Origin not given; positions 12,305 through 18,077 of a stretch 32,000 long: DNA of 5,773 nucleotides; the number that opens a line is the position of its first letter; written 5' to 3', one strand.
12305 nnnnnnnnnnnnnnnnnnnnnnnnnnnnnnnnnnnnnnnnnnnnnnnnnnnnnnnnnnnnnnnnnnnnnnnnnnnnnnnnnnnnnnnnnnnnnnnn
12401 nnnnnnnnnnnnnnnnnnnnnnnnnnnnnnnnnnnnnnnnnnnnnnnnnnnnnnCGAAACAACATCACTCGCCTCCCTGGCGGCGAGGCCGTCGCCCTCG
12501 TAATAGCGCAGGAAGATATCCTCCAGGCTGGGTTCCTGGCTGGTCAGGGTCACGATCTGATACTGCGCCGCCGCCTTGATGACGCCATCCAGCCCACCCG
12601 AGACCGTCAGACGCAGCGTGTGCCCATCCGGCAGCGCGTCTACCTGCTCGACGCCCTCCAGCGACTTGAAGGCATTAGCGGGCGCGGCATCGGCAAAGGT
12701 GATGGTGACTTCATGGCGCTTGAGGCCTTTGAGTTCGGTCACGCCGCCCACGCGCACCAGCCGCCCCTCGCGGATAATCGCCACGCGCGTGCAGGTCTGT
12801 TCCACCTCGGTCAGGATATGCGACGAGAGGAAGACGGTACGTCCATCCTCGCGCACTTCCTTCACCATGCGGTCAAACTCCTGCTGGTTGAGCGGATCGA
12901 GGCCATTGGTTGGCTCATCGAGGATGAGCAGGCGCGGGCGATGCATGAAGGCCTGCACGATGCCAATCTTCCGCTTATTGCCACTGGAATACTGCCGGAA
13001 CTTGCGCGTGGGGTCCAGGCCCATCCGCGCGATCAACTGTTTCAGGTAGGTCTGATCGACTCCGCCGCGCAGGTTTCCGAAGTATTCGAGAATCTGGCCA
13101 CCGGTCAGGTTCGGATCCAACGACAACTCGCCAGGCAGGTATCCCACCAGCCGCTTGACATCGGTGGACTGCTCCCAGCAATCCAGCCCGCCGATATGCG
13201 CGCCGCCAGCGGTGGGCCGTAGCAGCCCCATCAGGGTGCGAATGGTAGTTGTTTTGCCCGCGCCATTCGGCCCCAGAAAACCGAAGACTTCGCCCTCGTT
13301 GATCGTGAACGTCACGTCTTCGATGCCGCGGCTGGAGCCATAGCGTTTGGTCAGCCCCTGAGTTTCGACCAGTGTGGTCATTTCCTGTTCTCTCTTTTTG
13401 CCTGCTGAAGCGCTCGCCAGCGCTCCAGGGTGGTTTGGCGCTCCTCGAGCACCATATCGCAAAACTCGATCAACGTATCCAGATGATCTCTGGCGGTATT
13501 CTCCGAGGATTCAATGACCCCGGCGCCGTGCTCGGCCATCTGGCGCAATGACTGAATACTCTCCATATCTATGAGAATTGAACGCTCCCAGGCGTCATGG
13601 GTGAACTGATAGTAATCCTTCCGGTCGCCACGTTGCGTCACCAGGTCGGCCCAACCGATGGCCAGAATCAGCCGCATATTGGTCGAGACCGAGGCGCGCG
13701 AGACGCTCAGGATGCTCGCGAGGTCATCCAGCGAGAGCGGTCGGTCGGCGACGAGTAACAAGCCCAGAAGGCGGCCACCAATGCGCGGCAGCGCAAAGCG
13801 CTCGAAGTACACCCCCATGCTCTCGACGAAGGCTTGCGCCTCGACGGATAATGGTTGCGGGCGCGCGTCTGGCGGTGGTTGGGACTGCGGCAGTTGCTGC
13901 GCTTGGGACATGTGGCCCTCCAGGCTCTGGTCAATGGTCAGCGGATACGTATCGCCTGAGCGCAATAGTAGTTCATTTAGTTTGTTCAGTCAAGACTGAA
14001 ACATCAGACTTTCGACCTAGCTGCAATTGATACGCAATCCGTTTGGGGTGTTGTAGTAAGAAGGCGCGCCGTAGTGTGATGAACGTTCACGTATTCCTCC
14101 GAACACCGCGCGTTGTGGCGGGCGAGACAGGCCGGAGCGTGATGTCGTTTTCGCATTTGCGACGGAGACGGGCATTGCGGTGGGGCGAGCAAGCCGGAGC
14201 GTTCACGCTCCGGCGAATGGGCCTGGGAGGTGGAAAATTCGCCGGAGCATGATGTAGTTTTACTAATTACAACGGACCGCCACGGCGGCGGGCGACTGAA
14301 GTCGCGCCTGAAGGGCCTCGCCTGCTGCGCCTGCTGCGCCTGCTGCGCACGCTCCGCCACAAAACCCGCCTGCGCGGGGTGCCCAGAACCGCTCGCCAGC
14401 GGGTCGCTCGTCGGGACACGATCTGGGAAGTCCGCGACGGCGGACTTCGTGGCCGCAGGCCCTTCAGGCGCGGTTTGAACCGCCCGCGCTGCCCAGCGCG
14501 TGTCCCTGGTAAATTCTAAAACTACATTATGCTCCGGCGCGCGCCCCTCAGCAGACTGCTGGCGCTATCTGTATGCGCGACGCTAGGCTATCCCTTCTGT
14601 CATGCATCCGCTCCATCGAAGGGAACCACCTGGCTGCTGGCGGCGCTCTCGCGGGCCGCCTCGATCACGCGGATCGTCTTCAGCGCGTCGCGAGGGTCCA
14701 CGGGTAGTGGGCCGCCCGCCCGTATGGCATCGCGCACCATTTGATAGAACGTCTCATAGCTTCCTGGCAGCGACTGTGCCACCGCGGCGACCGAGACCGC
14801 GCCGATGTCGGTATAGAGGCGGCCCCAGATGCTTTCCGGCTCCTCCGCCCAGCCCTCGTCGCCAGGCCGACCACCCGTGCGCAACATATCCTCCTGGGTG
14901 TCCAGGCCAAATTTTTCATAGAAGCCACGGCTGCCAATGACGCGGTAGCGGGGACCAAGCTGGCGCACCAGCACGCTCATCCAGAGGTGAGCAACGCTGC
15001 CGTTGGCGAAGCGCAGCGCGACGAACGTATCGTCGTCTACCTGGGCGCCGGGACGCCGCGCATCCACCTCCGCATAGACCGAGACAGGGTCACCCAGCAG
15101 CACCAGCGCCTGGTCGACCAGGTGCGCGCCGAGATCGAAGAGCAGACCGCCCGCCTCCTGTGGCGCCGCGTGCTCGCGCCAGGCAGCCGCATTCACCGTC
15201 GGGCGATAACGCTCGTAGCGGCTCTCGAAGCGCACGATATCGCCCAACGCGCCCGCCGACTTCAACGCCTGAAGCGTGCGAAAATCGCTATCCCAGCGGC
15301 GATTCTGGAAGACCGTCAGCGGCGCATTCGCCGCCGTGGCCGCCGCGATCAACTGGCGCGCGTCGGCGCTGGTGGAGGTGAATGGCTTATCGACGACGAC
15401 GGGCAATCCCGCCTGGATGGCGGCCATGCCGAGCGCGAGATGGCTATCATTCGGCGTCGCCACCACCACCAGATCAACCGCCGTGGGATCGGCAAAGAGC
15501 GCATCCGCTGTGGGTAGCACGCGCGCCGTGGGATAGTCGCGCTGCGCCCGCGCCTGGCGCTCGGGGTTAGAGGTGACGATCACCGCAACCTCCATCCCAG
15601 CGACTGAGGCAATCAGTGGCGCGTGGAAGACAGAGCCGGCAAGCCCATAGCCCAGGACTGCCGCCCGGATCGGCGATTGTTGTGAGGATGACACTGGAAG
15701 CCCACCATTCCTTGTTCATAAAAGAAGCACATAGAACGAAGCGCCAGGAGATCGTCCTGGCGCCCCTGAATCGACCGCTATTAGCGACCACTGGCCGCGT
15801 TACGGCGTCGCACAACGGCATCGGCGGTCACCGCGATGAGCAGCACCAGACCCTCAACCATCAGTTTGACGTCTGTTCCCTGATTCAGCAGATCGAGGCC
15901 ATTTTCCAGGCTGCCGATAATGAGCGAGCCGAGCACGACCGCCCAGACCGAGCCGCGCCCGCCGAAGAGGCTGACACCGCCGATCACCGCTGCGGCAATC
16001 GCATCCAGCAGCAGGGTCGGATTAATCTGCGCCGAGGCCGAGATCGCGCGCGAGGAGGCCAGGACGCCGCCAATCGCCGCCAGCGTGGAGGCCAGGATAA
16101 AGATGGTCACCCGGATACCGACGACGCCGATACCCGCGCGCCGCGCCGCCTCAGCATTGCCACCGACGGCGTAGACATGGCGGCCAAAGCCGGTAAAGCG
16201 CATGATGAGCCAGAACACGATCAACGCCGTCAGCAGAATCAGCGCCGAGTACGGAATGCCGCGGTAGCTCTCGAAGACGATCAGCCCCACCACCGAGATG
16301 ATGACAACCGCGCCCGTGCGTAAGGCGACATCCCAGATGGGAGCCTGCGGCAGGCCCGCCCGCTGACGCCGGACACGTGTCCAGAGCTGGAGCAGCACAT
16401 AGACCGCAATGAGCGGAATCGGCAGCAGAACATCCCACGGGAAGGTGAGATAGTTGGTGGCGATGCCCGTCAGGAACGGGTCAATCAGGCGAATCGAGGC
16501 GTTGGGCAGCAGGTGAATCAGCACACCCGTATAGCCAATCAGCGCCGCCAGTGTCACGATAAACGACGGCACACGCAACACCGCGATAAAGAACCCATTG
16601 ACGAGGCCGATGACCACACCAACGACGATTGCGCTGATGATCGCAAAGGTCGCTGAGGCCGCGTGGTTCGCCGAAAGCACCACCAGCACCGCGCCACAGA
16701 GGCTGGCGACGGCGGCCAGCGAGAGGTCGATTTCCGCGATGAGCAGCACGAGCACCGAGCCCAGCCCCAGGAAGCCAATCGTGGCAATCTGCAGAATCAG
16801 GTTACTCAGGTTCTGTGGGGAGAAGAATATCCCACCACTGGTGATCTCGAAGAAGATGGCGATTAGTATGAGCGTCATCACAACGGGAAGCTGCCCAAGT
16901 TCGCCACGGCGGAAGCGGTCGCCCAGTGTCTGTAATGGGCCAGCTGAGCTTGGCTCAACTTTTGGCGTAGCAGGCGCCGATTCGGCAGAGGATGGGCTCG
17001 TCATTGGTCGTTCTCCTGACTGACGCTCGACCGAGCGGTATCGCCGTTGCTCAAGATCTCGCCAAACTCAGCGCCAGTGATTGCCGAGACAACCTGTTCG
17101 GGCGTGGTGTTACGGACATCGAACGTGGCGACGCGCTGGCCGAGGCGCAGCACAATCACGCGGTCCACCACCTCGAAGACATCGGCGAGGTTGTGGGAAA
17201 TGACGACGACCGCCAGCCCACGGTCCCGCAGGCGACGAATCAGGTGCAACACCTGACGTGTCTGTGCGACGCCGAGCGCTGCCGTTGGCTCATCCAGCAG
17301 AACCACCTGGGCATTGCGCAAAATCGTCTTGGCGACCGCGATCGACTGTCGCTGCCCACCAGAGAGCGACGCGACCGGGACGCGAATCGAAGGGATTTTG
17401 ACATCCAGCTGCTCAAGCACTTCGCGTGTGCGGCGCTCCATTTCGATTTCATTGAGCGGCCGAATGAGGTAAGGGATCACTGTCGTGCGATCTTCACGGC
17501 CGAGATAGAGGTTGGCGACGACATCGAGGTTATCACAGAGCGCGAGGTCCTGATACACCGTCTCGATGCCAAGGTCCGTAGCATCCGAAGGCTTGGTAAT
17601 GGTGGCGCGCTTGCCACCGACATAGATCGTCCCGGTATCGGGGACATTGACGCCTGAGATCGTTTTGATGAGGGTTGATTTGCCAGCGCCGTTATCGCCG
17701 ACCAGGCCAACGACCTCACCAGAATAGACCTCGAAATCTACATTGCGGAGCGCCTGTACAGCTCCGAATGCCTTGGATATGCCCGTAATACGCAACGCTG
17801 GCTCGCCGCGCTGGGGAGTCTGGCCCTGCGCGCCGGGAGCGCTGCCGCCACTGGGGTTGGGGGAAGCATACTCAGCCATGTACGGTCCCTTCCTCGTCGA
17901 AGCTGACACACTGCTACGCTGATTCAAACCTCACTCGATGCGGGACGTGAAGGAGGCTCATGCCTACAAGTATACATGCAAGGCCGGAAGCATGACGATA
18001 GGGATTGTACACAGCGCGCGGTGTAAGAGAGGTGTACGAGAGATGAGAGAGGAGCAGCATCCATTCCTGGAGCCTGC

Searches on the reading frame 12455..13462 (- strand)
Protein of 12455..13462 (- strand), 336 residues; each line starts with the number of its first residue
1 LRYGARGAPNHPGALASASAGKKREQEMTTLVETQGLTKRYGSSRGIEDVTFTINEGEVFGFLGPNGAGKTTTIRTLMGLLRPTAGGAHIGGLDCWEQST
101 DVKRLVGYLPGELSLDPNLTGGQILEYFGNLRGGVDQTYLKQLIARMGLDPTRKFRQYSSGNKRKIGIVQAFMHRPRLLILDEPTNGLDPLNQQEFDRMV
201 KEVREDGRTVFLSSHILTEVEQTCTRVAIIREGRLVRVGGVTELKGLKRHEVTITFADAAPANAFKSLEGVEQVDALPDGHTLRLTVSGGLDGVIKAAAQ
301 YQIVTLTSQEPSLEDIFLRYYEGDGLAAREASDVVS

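Call 34: search_protein_families(library=pfam, proteins=[window:12455-13462:-], max_evalue=0.001)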
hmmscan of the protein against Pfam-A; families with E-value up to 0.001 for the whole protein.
window:12455-13462:- (336 aa): 3 families
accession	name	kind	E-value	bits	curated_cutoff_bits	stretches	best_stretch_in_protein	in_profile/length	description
PF00005.33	ABC_tran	-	1.2e-26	94.3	25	1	48-186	2-137/137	ABC transporter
PF13304.12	AAA_21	-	9.1e-13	49.4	27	1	152-218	232-301/304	AAA domain, putative AbiEii toxin, Type IV TA system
PF13732.12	DrrA1-3_C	-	1.2e-07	32.8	27.4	1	241-320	3-80/81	ATP-binding protein DrrA1-3-like, C-terminal domain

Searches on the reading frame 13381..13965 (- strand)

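Call 34: search_protein_families(library=pfam, proteins=[window:13381-13965:-], max_evalue=0.001)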
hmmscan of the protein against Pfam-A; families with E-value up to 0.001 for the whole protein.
window:13381-13965:- (195 aa): 1 family
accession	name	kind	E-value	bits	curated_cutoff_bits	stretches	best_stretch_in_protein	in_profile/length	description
PF08279.18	HTH_11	-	0.00028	21.2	25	1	66-113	5-51/55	HTH domain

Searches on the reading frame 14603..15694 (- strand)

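Call 34: search_protein_families(library=pfam, proteins=[window:14603-15694:-], max_evalue=0.001)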
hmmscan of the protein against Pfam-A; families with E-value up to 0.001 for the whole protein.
window:14603-15694:- (364 aa): 4 families
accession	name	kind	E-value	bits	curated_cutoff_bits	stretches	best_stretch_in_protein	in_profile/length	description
PF02894.22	GFO_IDH_MocA_C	-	1.4e-35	123.5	22.9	1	147-358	6-217/218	Oxidoreductase family, C-terminal alpha/beta domain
PF22725.1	GFO_IDH_MocA_C3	-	3.7e-30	104.9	27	1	138-259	1-123/124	GFO/IDH/MocA C-terminal domain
PF01408.29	GFO_IDH_MocA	-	2.9e-21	76.8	24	1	9-128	1-118/120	Oxidoreductase family, NAD-binding Rossmann fold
PF03447.22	NAD_binding_3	-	8.8e-05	23.6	24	1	27-124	13-111/116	Homoserine dehydrogenase, NAD binding domain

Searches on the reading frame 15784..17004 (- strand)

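Call 34: search_protein_families(library=pfam, proteins=[window:15784-17004:-], max_evalue=0.001)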
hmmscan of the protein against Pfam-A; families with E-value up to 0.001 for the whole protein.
window:15784-17004:- (407 aa): 1 family
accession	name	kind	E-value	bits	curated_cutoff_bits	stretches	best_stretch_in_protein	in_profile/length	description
PF02653.21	BPD_transp_2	-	1e-30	107.2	26.8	1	66-392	2-269/269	Branched-chain amino acid transport system / permease component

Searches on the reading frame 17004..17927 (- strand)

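Call 35: search_protein_families(library=pfam, proteins=[window:17004-17927:-], max_evalue=0.001)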
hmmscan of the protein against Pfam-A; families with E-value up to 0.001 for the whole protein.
window:17004-17927:- (308 aa): 4 families
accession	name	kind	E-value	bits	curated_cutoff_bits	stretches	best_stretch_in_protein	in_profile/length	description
PF00005.33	ABC_tran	-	2.5e-30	106.3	25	1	60-216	1-137/137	ABC transporter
PF13304.12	AAA_21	-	6.6e-12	46.5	27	2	183-247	233-300/304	AAA domain, putative AbiEii toxin, Type IV TA system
PF02463.25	SMC_N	-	9e-07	29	40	0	175-260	124-211/220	RecF/RecN/SMC N terminal domain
PF13555.12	AAA_29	-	0.00054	20.1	27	0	66-98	18-50/61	P-loop containing region of AAA domain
